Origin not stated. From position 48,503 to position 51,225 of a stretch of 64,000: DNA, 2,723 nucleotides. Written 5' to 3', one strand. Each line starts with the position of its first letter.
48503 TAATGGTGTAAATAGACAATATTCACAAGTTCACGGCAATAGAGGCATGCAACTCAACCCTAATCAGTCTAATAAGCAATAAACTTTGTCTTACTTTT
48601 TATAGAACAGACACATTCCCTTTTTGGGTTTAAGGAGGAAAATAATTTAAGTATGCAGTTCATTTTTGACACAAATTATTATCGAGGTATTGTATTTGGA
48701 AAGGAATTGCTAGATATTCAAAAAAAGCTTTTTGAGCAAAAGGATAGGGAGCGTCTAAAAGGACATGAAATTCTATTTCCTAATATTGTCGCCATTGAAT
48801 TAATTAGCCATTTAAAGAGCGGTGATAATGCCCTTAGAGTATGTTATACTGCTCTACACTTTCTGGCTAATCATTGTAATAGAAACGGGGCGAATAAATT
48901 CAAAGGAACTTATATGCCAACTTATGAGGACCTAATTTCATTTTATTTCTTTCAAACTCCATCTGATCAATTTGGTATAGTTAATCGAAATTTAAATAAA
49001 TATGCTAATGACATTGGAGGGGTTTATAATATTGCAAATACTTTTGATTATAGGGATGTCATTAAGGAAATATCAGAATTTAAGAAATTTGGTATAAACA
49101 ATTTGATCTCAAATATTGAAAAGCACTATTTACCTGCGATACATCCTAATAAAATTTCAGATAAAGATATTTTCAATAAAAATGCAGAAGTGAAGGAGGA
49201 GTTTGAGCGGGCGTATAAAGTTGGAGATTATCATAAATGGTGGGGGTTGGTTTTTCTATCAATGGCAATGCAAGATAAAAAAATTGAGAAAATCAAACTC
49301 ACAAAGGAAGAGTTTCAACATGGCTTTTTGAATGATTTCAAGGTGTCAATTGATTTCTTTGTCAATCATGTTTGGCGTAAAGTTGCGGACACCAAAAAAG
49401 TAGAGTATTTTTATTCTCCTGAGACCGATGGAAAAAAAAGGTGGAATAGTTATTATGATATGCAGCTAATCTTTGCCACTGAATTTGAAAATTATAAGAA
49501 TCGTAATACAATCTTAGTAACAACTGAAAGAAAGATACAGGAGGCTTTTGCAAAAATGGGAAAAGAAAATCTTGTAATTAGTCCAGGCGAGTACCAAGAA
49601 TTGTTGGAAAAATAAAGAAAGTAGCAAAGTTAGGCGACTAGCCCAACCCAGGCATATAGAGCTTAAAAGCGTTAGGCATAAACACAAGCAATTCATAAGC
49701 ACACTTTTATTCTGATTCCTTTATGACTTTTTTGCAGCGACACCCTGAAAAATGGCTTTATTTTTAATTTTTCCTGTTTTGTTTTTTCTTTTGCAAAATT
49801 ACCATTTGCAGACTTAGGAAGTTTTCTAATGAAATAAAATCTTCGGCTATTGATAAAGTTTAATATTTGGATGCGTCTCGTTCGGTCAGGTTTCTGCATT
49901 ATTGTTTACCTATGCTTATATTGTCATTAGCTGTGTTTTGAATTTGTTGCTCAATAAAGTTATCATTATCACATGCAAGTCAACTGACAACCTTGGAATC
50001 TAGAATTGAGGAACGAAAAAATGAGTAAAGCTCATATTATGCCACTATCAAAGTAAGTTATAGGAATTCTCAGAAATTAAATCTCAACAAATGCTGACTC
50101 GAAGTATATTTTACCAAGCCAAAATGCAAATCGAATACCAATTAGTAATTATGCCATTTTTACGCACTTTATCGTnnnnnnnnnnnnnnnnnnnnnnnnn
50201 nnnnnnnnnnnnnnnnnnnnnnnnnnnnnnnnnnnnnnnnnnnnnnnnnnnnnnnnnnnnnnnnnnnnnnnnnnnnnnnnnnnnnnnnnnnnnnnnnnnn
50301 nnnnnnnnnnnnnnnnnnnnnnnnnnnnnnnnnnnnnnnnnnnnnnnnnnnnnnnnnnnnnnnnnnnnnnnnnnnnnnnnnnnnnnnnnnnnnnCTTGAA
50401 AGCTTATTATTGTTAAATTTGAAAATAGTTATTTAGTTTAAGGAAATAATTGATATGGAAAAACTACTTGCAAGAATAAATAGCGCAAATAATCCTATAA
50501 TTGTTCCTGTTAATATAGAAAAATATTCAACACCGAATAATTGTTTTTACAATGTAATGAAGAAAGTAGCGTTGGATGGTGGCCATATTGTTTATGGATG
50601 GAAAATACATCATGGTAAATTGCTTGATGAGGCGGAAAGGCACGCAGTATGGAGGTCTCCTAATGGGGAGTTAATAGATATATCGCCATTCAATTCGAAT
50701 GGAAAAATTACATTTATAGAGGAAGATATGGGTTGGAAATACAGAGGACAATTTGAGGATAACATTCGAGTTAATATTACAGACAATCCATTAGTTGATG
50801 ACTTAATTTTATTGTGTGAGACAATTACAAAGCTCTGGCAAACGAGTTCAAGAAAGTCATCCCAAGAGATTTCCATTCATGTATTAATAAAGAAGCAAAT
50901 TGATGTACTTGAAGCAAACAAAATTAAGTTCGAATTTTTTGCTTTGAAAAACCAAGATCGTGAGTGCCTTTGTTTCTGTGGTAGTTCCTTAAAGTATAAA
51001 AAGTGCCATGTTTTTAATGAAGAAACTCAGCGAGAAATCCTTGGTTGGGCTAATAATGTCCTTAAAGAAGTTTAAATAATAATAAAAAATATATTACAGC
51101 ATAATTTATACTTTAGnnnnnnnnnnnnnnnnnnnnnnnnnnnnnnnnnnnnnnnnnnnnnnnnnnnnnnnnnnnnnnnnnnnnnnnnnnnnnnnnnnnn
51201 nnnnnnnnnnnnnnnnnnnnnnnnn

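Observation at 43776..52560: Composite genomic island: intact integrase plus 3' tRNA-Arg(TCT)-like att remnant, arm-type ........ repeats, and a decayed second P4-type integrase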

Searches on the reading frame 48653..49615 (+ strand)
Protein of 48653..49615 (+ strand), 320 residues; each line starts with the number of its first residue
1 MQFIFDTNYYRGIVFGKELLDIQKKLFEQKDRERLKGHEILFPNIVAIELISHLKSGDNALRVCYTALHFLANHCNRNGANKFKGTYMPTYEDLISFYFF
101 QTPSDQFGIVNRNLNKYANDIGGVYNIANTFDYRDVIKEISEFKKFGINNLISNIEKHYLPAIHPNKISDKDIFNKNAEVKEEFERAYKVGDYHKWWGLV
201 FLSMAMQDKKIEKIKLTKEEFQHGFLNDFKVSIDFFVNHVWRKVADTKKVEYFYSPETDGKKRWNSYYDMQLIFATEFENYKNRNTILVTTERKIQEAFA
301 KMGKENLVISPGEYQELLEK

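Call 7: search_protein_families(library=pfam, proteins=[window:48653-49615:+], max_evalue=0.01)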
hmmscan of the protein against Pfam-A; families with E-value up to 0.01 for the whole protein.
window:48653-49615:+ (320 aa): 0 families

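Call 36: search_protein_families(library=padloc, proteins=[window:48653-49615:+], max_evalue=0.01)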
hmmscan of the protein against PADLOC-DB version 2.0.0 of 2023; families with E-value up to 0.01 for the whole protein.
window:48653-49615:+ (320 aa): 0 families

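Call 37: search_protein_families(library=ncbifam, proteins=[window:48653-49615:+], max_evalue=0.1)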
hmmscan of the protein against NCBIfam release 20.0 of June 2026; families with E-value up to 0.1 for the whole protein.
window:48653-49615:+ (320 aa): 0 families

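Call 86: search_protein_families(library=pfam, proteins=[window:48653-49615:+], max_evalue=5)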
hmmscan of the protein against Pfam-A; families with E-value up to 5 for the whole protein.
window:48653-49615:+ (320 aa): 0 families

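Call 99: search_protein_families(library=phrogs, proteins=[window:48653-49615:+], max_evalue=0.001)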
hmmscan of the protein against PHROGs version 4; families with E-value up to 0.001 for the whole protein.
window:48653-49615:+ (320 aa): 0 families

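Call 106: predict_structure(protein=window:48653-49615:+)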
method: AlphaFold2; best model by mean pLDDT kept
length: 320 residues; sequences in the alignment: 1
mean_pLDDT: 37.1   pTM: 0.32
mean pLDDT of the five models: 37.1, 35.4, 31.8, 29.7, 28.3
residues with pLDDT >= 90: 0; 70-90: 0; 50-70: 18; < 50: 302
segments of 3 or more residues with pLDDT < 50: 1-181, 184-238, 247-276, 278-296, 306-315
pLDDT, mean of each block of 10 residues (from residue 1): 23 34 40 33 32 34 39 33 31 32 27 26 25 30 32 33 28 38 45 43 38 35 44 47 48 38 45 46 38 50 50 48
secondary structure, 60 per line:
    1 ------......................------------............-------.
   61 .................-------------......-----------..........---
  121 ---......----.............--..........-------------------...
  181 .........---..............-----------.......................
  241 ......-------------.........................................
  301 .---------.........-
elements in order: H7-28 H41-52 H60-77 H91-96 H108-117 H124-129 H134-146 H149-158 H178-189 H193-206 H218-246 H260-301 H311-319

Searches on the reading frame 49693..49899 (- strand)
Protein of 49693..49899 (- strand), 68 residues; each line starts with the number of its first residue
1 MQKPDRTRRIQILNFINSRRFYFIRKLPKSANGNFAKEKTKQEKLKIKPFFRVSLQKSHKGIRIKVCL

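Call 7: search_protein_families(library=pfam, proteins=[window:49693-49899:-], max_evalue=0.01)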
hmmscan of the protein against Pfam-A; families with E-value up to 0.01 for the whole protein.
window:49693-49899:- (68 aa): 0 families

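Call 36: search_protein_families(library=padloc, proteins=[window:49693-49899:-], max_evalue=0.01)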
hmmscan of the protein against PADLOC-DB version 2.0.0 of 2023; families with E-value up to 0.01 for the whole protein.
window:49693-49899:- (68 aa): 0 families

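Call 37: search_protein_families(library=ncbifam, proteins=[window:49693-49899:-], max_evalue=0.1)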
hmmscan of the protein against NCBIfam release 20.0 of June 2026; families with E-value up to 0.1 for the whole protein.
window:49693-49899:- (68 aa): 2 families
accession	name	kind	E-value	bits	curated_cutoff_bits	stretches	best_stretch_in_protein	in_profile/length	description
NF004716.0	PRK06060.1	equivalog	0.047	11.8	1228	1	11-63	457-508/705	p-hydroxybenzoic acid--AMP ligase FadD22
NF005676.0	PRK07470.1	equivalog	0.054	12.1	774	1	17-45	502-530/544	acyl-CoA synthetase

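Call 99: search_protein_families(library=phrogs, proteins=[window:49693-49899:-], max_evalue=0.001)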
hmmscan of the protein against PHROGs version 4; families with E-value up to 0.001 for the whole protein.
window:49693-49899:- (68 aa): 0 families

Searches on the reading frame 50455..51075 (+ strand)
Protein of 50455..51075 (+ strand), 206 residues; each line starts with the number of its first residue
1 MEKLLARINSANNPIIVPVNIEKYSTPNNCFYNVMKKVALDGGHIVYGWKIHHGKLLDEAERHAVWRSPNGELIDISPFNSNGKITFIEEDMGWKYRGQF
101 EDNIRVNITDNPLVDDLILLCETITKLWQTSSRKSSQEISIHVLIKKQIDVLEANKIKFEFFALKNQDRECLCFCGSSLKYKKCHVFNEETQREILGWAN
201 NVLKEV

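Call 7: search_protein_families(library=pfam, proteins=[window:50455-51075:+], max_evalue=0.01)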
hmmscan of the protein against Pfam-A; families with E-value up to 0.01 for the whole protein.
window:50455-51075:+ (206 aa): 1 family
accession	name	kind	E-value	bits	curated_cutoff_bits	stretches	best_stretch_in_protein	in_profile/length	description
PF02810.21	SEC-C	-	0.00071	19.8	20.4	1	172-185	4-17/19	SEC-C motif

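Call 36: search_protein_families(library=padloc, proteins=[window:50455-51075:+], max_evalue=0.01)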
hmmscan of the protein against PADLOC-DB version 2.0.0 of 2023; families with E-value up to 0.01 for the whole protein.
window:50455-51075:+ (206 aa): 2 families
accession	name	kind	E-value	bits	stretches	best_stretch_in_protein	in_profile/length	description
PDLC00865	E2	-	2.7e-05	21.7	1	159-186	162-189/219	E2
PDLC00872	E2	-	0.00035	18.1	1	165-193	166-194/216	E2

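Call 37: search_protein_families(library=ncbifam, proteins=[window:50455-51075:+], max_evalue=0.1)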
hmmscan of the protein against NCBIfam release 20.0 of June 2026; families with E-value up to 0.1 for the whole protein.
window:50455-51075:+ (206 aa): 6 families
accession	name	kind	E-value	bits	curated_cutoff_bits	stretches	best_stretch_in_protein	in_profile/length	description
TIGR04102.1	SWIM_PBPRA1643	hypoth_equivalog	0.0025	18.2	68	1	147-184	68-106/108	PBPRA1643 family SWIM/SEC-C metal-binding motif protein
NF006605.0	PRK09162.1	equivalog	0.011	15.1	181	1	112-169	102-158/183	hypoxanthine-guanine phosphoribosyltransferase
TIGR00501.1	met_pdase_II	equivalog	0.035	13.7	222.65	1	36-108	147-219/295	type II methionyl aminopeptidase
NF008970.0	PRK12318.1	equivalog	0.046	13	267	1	169-190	3-24/291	methionyl aminopeptidase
TIGR01203.1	HGPRTase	equivalog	0.073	12.8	150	1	113-169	90-144/167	hypoxanthine phosphoribosyltransferase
NF051462.1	RoxC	equivalog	0.094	10.8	900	0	55-97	678-720/812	putative rubber dioxygenase RoxC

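Call 86: search_protein_families(library=pfam, proteins=[window:50455-51075:+], max_evalue=5)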
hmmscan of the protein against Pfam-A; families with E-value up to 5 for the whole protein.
window:50455-51075:+ (206 aa): 1 family
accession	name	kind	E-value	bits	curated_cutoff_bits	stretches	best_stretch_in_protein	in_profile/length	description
PF02810.21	SEC-C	-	0.00071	19.8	20.4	1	172-185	4-17/19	SEC-C motif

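Call 99: search_protein_families(library=phrogs, proteins=[window:50455-51075:+], max_evalue=0.001)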
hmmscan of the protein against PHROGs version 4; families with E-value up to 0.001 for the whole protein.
window:50455-51075:+ (206 aa): 1 family
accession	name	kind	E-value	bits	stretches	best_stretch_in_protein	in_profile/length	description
phrog_37148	-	unknown function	1.1e-14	55.4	1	3-186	19-208/210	-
